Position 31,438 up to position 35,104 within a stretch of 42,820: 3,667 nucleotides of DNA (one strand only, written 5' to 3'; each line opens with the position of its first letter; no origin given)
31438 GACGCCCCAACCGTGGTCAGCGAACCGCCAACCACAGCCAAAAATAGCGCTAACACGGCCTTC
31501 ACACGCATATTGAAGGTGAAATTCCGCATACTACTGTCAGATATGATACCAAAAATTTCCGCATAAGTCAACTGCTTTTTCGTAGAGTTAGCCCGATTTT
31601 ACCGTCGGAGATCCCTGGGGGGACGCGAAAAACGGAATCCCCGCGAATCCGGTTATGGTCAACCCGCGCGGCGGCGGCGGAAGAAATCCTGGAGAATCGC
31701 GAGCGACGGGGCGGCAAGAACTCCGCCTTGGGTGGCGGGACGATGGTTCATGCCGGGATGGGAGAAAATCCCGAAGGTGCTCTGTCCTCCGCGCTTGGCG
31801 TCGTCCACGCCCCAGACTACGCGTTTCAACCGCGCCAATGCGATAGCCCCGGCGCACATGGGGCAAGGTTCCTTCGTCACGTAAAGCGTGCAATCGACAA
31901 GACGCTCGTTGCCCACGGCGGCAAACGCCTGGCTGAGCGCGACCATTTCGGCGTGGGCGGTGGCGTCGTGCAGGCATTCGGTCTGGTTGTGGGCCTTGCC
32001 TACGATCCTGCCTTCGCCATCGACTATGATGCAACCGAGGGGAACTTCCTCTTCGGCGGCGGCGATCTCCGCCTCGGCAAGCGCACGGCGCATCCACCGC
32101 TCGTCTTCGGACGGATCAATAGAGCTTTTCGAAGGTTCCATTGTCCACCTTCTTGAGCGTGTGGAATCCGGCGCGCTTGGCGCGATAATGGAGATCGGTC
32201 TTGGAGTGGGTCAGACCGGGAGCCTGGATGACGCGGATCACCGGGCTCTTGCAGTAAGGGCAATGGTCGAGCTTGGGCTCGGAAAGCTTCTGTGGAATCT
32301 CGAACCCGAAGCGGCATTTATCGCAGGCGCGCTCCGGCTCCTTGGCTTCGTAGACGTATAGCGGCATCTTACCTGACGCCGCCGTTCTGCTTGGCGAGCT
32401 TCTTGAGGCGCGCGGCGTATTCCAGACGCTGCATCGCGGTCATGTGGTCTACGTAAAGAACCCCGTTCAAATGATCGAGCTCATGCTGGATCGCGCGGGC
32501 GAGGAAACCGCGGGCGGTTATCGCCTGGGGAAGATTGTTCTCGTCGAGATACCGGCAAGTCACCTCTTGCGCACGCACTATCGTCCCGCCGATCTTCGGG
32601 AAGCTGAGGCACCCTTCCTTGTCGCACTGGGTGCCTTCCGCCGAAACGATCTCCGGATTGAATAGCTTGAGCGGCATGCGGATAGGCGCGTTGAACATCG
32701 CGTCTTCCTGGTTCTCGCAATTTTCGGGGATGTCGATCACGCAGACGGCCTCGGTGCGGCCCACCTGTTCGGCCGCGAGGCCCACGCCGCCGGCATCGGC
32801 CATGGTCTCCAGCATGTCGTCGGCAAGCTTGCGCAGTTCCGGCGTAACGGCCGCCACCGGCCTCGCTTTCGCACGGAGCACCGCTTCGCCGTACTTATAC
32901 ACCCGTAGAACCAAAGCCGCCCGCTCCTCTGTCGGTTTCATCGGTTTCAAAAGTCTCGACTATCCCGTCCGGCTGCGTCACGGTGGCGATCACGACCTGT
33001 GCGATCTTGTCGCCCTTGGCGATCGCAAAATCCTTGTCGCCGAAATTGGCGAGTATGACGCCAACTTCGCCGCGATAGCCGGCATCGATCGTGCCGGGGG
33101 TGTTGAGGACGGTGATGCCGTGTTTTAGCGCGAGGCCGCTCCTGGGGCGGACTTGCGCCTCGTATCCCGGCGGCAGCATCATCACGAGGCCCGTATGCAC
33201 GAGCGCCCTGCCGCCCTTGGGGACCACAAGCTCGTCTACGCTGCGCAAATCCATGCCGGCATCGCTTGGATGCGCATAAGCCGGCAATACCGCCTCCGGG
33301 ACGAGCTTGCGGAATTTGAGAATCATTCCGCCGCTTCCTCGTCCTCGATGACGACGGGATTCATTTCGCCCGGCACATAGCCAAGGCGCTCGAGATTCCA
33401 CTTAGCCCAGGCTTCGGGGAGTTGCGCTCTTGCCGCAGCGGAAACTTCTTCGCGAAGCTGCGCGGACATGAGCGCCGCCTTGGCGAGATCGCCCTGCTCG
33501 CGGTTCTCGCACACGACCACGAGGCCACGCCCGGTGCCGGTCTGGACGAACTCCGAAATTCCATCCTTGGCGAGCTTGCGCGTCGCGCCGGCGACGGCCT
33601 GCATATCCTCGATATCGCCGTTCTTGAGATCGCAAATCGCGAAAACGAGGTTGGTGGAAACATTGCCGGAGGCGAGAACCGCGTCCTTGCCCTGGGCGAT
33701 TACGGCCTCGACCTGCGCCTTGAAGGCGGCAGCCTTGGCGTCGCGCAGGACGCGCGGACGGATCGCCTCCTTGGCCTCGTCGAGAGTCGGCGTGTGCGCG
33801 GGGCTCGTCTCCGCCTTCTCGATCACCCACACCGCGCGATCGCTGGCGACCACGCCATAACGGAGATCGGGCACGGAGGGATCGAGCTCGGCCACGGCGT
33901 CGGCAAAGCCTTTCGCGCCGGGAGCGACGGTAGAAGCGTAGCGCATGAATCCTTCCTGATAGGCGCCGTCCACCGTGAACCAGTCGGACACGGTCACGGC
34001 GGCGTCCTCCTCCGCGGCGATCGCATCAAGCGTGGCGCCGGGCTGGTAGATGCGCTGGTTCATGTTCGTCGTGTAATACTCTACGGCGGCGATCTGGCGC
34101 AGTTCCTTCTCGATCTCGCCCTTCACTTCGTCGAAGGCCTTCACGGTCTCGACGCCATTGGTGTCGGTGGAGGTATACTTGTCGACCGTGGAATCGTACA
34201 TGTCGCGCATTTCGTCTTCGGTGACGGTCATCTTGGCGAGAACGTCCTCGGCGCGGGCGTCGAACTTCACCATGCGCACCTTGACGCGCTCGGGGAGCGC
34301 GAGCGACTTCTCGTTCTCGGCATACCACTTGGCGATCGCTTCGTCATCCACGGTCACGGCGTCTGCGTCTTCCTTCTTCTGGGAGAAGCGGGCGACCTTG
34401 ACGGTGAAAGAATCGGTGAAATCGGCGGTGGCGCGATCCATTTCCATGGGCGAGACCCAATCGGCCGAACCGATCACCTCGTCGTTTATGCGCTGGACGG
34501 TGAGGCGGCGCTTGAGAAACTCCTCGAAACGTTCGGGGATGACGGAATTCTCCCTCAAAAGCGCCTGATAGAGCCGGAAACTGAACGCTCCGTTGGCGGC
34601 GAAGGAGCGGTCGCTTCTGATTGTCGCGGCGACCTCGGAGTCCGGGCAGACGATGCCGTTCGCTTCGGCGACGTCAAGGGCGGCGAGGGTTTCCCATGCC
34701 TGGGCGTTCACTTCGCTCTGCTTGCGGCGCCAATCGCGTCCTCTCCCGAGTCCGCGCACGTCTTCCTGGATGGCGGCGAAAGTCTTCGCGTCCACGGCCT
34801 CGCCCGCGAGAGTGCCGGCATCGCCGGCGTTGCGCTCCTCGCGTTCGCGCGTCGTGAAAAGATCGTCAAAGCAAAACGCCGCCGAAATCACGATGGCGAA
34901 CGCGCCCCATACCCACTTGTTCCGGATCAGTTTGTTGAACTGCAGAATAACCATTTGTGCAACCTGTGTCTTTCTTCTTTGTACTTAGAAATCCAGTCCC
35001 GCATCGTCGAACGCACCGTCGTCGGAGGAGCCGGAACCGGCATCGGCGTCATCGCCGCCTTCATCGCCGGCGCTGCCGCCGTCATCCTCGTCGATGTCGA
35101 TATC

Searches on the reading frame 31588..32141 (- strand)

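Call 50: search_protein_families(library=pfam, proteins=[window:31588-32097:-, window:31659-32141:-], max_evalue=0.01)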
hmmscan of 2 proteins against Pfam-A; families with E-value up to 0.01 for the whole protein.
window:31588-32097:- (169 aa): 0 families

window:31659-32141:- (160 aa): 8 families
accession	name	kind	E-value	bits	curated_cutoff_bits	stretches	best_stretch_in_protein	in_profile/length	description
PF14437.12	MafB19-deam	-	7.4e-33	113.9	27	1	12-157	2-141/142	MafB19-like deaminase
PF00383.29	dCMP_cyt_deam_1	-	9.2e-30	103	25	1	11-111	2-101/102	Cytidine and deoxycytidylate deaminase zinc-binding region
PF14439.12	Bd3614-deam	-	3e-06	27.6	38.5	1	38-112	13-90/113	Bd3614-like deaminase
PF18750.7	SNAD4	-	1.3e-05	25.7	27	1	53-101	21-72/130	Secreted Novel AID/APOBEC-like Deaminase 4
PF18772.7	APOBEC2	-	8.4e-05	23.1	26.8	1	47-101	40-90/175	APOBEC2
PF18782.7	NAD2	-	0.00084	19.9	27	1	58-101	51-95/179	Novel AID APOBEC clade 2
PF08210.17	APOBEC_N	-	0.00087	19.8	25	1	51-101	40-86/170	APOBEC-like N-terminal domain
PF18778.7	NAD1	-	0.0015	19.1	27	1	55-101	41-91/175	Novel AID APOBEC clade 1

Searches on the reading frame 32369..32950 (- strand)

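Call 50: search_protein_families(library=pfam, proteins=[window:32369-32950:-], max_evalue=0.01)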
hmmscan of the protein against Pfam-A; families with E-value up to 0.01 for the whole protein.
window:32369-32950:- (193 aa): 1 family
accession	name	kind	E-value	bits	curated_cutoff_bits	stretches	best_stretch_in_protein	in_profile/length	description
PF01327.26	Pep_deformylase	-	6.7e-47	159.4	22.8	1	15-174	2-154/156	Polypeptide deformylase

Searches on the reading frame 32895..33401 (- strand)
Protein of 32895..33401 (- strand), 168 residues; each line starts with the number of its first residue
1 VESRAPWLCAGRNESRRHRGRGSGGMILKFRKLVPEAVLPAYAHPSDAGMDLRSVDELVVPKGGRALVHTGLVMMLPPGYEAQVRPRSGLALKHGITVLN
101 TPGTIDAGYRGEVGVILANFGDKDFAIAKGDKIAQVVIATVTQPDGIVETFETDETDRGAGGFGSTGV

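Call 50: search_protein_families(library=pfam, proteins=[window:32895-33401:-], max_evalue=0.01)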
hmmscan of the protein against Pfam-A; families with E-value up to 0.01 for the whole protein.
window:32895-33401:- (168 aa): 2 families
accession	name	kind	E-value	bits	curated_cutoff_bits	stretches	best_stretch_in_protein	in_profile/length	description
PF00692.24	dUTPase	-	8.5e-32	110.1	22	1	37-167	3-129/129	dUTPase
PF22769.1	DCD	-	4.4e-11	43.5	27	1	56-140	69-152/153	dCTP deaminase-like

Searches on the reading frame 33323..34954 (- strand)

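Call 11: search_protein_families(library=pfam, proteins=[window:33323-34954:-], max_evalue=0.001)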
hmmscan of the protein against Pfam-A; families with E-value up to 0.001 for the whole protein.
window:33323-34954:- (543 aa): 2 families
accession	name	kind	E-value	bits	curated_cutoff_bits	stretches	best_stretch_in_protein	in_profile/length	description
PF13624.11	SurA_N_3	-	2.5e-12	47.4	27.2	1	90-156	95-161/162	SurA-like N-terminal domain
PF13145.12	Rotamase_2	-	1.2e-06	29.7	27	0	244-396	1-121/121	PPIC-type PPIASE domain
